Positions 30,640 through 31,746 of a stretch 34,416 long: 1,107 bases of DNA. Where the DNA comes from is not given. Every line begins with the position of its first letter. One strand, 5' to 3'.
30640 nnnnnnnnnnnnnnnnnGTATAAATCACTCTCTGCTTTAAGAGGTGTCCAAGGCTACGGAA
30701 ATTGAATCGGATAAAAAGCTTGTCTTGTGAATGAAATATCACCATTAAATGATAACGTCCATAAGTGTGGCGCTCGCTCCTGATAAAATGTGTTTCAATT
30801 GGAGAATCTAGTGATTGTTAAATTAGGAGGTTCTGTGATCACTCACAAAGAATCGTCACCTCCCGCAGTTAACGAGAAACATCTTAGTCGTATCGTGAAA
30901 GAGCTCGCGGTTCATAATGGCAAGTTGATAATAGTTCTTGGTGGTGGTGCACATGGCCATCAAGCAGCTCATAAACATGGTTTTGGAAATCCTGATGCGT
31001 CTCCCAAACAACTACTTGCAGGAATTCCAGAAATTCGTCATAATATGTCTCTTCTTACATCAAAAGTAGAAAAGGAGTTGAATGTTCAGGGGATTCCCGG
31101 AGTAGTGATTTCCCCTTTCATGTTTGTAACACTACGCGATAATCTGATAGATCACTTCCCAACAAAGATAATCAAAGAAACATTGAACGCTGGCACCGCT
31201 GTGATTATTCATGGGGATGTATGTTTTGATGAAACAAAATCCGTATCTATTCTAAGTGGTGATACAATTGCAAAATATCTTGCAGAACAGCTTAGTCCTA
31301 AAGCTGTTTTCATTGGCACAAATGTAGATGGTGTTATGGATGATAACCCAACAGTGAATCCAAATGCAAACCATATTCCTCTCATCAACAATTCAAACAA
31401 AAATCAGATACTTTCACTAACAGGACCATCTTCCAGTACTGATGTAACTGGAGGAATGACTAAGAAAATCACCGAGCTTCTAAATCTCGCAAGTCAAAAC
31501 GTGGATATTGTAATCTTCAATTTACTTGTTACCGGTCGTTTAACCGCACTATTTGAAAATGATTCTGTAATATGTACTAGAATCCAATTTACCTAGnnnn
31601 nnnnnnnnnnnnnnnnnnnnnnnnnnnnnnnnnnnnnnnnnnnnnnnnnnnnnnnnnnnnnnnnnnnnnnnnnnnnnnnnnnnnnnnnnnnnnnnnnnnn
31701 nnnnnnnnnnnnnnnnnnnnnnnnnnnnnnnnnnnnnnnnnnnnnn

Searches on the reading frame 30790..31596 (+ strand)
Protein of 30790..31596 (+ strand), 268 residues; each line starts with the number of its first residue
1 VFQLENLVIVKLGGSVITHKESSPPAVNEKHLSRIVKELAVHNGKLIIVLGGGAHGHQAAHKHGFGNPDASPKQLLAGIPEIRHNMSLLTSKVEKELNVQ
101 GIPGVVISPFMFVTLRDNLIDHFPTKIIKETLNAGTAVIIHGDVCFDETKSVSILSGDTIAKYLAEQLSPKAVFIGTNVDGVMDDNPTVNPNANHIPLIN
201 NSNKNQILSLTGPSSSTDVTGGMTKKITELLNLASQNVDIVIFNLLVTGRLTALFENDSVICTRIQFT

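Call 8: search_protein_families(library=pfam, proteins=[window:30790-31596:+])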
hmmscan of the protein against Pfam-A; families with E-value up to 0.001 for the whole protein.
window:30790-31596:+ (268 aa): 1 family
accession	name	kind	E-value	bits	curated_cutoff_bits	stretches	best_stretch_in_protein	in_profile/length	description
PF00696.33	AA_kinase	-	9.8e-37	127.4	24.9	1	7-244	2-234/234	Amino acid kinase family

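Call 9: search_protein_families(library=ncbifam, proteins=[window:30790-31596:+])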
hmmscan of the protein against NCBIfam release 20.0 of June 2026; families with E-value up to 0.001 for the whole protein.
window:30790-31596:+ (268 aa): 15 families
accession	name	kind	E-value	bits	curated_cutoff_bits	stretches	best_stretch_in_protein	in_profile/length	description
NF040647.1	IPPK_Arch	equivalog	1.6e-60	204.6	120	1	8-265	1-259/259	isopentenyl phosphate kinase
NF000338.1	fomA_AB016934.1.gene6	equivalog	4.2e-13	49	550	1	7-242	5-232/266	fosfomycin resistance kinase FomA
TIGR01027.1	proB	equivalog_domain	8.2e-13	48.2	186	1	156-247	144-234/363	glutamate 5-kinase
TIGR02076.1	pyrH_arch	equivalog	3.2e-12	46.5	158.05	1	155-209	116-170/222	UMP kinase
TIGR02075.1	pyrH_bact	equivalog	3.7e-10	39.8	243.9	1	8-200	4-181/233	UMP kinase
TIGR00761.1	argB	equivalog_domain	1.2e-09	38.1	151.3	1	122-242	122-230/231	acetylglutamate kinase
NF000122.1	485965_fosC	equivalog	6.7e-08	32.8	350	1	131-238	51-152/182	fosfomycin resistance kinase FosC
NF040622.1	MfnE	equivalog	2e-05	24.4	300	1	102-265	69-210/211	[5-(aminomethyl)furan-3-yl]methyl phosphate kinase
NF010662.0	PRK14058.1-4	equivalog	3.9e-05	23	194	0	125-190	138-203/264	[LysW]-aminoadipate/[LysW]-glutamate kinase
NF005155.0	PRK06635.1-4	equivalog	4.8e-05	22.5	346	1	120-200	113-196/407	aspartate kinase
NF006459.0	PRK08841.1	equivalog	8e-05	21.8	535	1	117-204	112-202/395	aspartate kinase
NF005153.0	PRK06635.1-1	equivalog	9.2e-05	21.6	585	1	118-201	112-198/421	aspartate kinase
TIGR00656.1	asp_kin_monofn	equivalog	9.8e-05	21.5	402.25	1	125-199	124-202/407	aspartate kinase, monofunctional class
NF006068.0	PRK08210.1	equivalog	0.00024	20.4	474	1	122-200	120-201/405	aspartate kinase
TIGR00657.1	asp_kinases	subfamily_domain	0.00034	19.8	208.7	1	125-199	159-236/442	aspartate kinase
